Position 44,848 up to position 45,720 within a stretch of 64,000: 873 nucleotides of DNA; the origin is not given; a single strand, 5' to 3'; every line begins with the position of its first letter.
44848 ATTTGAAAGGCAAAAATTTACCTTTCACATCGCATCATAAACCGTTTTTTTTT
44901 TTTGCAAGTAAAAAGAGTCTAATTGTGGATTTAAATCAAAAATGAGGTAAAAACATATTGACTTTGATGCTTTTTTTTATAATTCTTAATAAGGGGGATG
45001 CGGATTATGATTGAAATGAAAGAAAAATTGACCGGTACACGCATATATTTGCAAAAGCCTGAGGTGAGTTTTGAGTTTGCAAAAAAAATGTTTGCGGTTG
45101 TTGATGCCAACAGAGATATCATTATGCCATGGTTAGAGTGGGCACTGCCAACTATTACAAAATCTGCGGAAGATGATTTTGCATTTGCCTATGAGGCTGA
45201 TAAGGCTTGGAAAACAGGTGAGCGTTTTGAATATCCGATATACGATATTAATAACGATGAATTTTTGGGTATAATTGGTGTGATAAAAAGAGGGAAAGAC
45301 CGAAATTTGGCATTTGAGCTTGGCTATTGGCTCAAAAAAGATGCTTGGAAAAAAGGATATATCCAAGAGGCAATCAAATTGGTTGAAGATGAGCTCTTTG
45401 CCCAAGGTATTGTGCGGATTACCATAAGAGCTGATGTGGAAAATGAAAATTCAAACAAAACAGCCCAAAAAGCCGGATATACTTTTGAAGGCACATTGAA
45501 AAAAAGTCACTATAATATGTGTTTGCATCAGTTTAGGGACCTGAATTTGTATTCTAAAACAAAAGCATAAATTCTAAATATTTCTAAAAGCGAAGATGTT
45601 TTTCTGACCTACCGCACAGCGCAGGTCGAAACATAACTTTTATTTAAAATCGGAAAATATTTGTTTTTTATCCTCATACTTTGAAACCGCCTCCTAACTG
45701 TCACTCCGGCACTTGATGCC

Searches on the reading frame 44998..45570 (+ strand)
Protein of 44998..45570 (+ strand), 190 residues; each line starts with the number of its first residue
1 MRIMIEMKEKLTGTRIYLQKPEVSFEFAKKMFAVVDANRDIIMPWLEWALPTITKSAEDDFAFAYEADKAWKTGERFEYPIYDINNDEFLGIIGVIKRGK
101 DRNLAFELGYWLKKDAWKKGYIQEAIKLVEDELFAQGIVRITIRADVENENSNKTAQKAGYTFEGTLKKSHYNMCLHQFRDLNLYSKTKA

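Call 8: search_protein_families(library=pfam, proteins=[window:44998-45570:+], max_evalue=0.01)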
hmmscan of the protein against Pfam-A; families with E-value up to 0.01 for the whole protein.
window:44998-45570:+ (190 aa): 3 families
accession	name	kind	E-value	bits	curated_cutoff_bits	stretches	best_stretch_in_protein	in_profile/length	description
PF13302.13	Acetyltransf_3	-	6.3e-17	63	25.4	1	30-162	14-138/138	Acetyltransferase (GNAT) domain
PF00583.31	Acetyltransf_1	-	2.6e-09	37.8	20.7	1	58-161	17-116/116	Acetyltransferase (GNAT) family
PF13420.13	Acetyltransf_4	-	6.9e-06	26.6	24.3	1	74-171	47-144/155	Acetyltransferase (GNAT) domain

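Call 50: find_encoding_contigs(protein=window:45007-45570:+, flank=10000, max_places=10)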
Protein window:45007-45570:+ (187 aa): 6 contigs read that carry it; 5 places shown.
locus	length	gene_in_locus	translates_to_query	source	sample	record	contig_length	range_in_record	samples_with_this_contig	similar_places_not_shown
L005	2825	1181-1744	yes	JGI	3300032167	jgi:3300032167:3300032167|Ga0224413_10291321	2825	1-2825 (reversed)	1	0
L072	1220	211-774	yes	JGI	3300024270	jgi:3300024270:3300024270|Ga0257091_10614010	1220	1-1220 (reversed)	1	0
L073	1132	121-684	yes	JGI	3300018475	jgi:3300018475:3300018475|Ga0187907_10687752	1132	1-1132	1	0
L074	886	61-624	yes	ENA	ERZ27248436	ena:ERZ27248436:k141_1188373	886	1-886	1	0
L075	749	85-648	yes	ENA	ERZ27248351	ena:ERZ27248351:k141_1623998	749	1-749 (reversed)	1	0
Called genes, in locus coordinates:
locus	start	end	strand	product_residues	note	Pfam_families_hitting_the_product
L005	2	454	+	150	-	?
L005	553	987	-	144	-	-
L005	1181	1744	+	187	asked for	PF13302:Acetyltransf_3, PF00583:Acetyltransf_1, PF13420:Acetyltransf_4 (weak)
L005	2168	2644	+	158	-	-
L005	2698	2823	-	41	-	?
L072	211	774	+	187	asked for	PF13302:Acetyltransf_3, PF00583:Acetyltransf_1, PF13420:Acetyltransf_4 (weak)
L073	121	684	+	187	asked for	PF13302:Acetyltransf_3, PF00583:Acetyltransf_1, PF13420:Acetyltransf_4 (weak)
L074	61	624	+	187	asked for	PF13302:Acetyltransf_3, PF00583:Acetyltransf_1, PF13420:Acetyltransf_4 (weak)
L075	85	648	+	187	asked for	PF13302:Acetyltransf_3, PF00583:Acetyltransf_1, PF13420:Acetyltransf_4 (weak)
